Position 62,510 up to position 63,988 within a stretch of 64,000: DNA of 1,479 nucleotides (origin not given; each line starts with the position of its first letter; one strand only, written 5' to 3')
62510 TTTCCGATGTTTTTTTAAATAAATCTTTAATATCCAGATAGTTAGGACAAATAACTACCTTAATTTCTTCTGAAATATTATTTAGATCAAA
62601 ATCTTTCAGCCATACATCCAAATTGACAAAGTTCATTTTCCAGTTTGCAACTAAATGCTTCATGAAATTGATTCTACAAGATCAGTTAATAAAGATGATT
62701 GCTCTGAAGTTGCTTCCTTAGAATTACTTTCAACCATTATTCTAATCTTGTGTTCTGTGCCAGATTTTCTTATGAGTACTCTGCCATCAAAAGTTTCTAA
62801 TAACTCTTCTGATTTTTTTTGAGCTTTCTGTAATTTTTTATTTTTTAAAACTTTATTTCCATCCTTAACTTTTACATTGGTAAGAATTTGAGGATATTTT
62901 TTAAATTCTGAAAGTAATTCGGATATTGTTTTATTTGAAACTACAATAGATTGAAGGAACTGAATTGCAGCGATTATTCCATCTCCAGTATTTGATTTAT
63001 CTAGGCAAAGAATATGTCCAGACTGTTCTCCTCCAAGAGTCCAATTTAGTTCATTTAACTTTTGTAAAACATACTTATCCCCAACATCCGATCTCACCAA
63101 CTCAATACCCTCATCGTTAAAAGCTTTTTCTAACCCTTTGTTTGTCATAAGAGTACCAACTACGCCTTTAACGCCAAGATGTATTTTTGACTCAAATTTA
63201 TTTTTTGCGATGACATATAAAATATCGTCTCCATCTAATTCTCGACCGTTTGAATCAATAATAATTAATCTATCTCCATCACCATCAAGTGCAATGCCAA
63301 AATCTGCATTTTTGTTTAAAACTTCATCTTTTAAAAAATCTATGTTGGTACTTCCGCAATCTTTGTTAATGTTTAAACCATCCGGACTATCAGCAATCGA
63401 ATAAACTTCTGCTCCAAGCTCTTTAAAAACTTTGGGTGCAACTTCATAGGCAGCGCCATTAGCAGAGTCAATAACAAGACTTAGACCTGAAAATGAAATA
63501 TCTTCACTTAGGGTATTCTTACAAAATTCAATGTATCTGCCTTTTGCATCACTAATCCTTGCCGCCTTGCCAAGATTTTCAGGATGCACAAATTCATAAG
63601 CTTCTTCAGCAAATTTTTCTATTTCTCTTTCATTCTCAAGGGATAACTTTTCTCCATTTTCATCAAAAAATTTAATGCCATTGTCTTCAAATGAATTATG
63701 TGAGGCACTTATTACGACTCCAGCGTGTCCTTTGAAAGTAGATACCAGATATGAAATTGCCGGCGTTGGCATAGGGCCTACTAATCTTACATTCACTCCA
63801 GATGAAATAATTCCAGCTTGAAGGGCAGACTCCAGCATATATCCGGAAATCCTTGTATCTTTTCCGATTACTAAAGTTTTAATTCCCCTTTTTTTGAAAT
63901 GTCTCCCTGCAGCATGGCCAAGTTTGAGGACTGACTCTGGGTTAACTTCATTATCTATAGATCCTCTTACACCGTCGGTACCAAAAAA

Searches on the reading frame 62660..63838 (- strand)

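Call 45: search_protein_families(library=pfam, proteins=[window:62660-63838:-], max_evalue=0.00001)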
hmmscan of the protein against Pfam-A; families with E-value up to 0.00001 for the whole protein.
window:62660-63838:- (392 aa): 4 families
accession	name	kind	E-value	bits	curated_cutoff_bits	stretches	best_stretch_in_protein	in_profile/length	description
PF02880.22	PGM_PMM_III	-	1.1e-33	116.2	20.7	1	202-315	1-115/115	Phosphoglucomutase/phosphomannomutase, alpha/beta/alpha domain III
PF02878.22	PGM_PMM_I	-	1.3e-23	83.7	22.5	1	1-80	55-134/138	Phosphoglucomutase/phosphomannomutase, alpha/beta/alpha domain I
PF02879.22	PGM_PMM_II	-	2.6e-16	60.5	29.3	1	101-198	2-103/103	Phosphoglucomutase/phosphomannomutase, alpha/beta/alpha domain II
PF00408.26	PGM_PMM_IV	-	6.3e-13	49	23.1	1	319-379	1-60/68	Phosphoglucomutase/phosphomannomutase, C-terminal domain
